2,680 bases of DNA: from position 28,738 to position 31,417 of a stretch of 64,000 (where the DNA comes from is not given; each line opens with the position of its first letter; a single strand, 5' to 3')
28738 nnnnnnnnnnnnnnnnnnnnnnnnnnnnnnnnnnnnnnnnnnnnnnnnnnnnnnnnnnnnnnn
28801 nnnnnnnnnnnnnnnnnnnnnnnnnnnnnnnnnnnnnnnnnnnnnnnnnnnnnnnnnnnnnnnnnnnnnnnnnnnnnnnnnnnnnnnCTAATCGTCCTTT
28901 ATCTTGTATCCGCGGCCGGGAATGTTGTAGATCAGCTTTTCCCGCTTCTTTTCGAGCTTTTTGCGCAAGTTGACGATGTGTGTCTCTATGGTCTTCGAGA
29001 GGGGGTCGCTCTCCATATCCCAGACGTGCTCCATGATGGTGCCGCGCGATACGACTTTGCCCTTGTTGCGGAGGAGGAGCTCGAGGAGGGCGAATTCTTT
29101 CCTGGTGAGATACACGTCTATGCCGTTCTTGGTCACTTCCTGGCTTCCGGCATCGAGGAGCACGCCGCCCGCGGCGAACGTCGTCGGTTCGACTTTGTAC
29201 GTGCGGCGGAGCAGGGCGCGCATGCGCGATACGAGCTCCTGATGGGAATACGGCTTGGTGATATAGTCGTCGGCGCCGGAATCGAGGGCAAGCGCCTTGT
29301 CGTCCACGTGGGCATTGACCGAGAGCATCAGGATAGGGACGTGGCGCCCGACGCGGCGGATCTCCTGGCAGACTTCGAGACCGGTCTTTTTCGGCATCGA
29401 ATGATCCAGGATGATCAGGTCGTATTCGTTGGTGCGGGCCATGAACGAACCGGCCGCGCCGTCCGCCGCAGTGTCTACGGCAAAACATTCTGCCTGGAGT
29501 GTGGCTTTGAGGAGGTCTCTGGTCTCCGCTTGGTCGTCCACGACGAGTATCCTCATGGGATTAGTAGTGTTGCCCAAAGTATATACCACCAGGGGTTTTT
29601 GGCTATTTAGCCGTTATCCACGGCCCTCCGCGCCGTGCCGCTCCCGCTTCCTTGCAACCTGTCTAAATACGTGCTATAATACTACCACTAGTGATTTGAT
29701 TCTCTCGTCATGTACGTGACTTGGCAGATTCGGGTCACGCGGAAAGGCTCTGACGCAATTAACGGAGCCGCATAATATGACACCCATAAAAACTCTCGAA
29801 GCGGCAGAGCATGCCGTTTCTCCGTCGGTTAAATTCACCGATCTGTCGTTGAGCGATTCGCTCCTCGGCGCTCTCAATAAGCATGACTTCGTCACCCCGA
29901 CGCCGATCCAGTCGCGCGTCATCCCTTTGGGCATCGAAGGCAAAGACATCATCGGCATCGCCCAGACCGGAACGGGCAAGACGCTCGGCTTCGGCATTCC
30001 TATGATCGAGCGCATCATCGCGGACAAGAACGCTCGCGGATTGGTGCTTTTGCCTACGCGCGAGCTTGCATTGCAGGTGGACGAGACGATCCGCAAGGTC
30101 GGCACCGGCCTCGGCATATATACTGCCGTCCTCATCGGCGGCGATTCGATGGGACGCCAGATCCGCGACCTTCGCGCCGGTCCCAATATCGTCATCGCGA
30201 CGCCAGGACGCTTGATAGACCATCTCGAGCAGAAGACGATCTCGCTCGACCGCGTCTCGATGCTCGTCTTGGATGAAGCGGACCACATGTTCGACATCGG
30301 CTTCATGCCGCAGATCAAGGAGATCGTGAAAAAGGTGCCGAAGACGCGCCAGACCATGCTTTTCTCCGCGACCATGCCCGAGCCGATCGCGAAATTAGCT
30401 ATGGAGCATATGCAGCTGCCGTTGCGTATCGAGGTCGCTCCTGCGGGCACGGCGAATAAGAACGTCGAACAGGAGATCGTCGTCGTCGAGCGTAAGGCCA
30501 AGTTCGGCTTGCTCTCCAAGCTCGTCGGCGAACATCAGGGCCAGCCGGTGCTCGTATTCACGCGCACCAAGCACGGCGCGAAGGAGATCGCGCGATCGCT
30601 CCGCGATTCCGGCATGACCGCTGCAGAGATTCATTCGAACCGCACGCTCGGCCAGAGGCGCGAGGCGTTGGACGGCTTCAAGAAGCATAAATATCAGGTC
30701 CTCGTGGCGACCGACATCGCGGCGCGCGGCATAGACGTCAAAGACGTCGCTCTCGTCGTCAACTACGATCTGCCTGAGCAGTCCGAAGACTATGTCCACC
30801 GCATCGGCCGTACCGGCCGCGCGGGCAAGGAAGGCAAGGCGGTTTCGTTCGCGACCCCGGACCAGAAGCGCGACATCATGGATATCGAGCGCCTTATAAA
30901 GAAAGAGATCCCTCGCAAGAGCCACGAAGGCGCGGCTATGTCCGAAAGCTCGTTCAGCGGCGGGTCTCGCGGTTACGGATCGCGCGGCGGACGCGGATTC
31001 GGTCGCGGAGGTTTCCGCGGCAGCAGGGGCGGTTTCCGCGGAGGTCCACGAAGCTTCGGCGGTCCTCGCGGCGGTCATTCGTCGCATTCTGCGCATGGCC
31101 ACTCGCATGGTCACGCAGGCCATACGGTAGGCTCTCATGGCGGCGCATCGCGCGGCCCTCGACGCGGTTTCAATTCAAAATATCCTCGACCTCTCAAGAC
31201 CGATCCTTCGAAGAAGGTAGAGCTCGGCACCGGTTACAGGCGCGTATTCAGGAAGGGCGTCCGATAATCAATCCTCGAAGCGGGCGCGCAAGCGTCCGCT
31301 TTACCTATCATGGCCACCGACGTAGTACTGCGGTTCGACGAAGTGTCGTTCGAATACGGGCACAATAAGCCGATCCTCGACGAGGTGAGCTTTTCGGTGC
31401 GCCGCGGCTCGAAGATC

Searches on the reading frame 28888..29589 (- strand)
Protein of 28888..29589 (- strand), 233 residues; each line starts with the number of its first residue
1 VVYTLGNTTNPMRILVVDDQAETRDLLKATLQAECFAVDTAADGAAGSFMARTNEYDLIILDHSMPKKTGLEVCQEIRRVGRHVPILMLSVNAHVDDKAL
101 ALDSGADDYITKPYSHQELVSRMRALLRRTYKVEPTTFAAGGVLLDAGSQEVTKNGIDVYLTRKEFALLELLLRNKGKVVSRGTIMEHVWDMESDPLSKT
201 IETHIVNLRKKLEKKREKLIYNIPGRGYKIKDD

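Call 10: search_protein_families(library=pfam, proteins=[window:28888-29589:-], max_evalue=0.001)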
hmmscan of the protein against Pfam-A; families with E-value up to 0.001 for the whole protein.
window:28888-29589:- (233 aa): 2 families
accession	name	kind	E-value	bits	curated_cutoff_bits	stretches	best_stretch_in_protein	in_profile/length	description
PF00072.30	Response_reg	-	7.2e-28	97.4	30.2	1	14-123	1-110/111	Response regulator receiver domain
PF00486.34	Trans_reg_C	-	1e-23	83.6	26.2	1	159-229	4-76/77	Transcriptional regulatory protein, C terminal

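Call 64: search_protein_families(library=ncbifam, proteins=[window:28888-29589:-], max_evalue=0.01)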
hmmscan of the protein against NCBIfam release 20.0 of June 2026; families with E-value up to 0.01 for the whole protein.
window:28888-29589:- (233 aa): 103 families (the best 25 are shown)
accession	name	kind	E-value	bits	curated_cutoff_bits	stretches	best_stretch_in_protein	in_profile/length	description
TIGR01387.1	cztR_silR_copR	subfamily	3.5e-54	183.7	279.2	1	14-229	1-217/218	heavy metal response regulator transcription factor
NF041734.1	resp_reg_RppA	equivalog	3.4e-53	180.4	250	1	12-231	1-228/229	two-component system response regulator RppA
TIGR02154.1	PhoB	equivalog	1.1e-50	172.1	296.2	1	13-230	4-225/226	phosphate regulon transcriptional regulator PhoB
NF045944.1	ResRegRpaBCyano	equivalog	7.9e-50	169.4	330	1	15-231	1-228/229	response regulator transcription factor RpaB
NF040689.1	MtrAB_MtrA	equivalog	7.5e-48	162.7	300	1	14-230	1-218/219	MtrAB system response regulator MtrA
NF045991.1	RespRegCtrARhodob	equivalog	1.1e-47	162.6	350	1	12-232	1-223/224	response regulator transcription factor CtrA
NF007928.2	PRK10643.1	equivalog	2.5e-47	161.3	330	1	12-228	1-214/216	two-component system response regulator PmrA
NF033118.1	vanR-O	exception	3.3e-47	160.9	505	1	11-231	3-221/233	vancomycin resistance response regulator transcription factor VanR-O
NF053854.1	RespRegPhoBBctds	equivalog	1.9e-46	158.3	270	1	14-230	1-224/225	two-component system response regulator PhoB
NF007346.1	PRK09836.1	equivalog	2.5e-45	155.1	420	1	12-230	1-221/227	copper/silver response regulator transcription factor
NF008296.0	PRK11083.1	equivalog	2.8e-45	154.5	273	1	12-229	4-224/228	two-component system response regulator CreB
NF008567.0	PRK11517.1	equivalog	1e-44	152.6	353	1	12-231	1-219/223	response regulator transcription factor HprR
NF012023.0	PRK15479.1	equivalog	5.7e-44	150.3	337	1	12-230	1-217/224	transcriptional regulator TctD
NF041733.1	resp_reg_CseB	equivalog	2.8e-41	141.4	350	1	13-231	2-227/228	two-component system response regulator CseB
NF051850.1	RespRegRprY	equivalog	3.2e-41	141.2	370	1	10-230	3-226/234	response regulator transcription factor RprY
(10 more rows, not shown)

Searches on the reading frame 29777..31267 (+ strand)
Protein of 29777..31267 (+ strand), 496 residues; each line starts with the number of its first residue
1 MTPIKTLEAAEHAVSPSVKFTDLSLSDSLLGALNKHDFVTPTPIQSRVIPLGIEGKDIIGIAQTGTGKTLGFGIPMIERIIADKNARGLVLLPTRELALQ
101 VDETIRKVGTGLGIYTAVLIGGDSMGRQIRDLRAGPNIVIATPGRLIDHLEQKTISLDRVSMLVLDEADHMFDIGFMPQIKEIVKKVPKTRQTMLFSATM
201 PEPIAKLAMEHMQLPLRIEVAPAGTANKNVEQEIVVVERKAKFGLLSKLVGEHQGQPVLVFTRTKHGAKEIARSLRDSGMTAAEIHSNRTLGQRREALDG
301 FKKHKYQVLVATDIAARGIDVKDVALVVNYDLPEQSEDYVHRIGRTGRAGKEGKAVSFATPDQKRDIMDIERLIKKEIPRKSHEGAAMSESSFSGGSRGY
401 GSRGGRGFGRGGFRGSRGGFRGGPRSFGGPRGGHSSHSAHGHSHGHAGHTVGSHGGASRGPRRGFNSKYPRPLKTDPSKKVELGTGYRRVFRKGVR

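Call 10: search_protein_families(library=pfam, proteins=[window:29777-31267:+], max_evalue=0.001)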
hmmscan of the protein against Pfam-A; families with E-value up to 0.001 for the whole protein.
window:29777-31267:+ (496 aa): 3 families
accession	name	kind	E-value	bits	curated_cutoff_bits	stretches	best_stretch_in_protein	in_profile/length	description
PF00270.35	DEAD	-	1.3e-49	168.6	26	1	42-206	1-166/167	DEAD/DEAH box helicase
PF00271.37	Helicase_C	-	1.3e-29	103.1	23.5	1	242-350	2-110/110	Helicase conserved C-terminal domain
PF04851.21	ResIII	-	1.4e-07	32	22.5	1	61-201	29-163/164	Type III restriction enzyme, res subunit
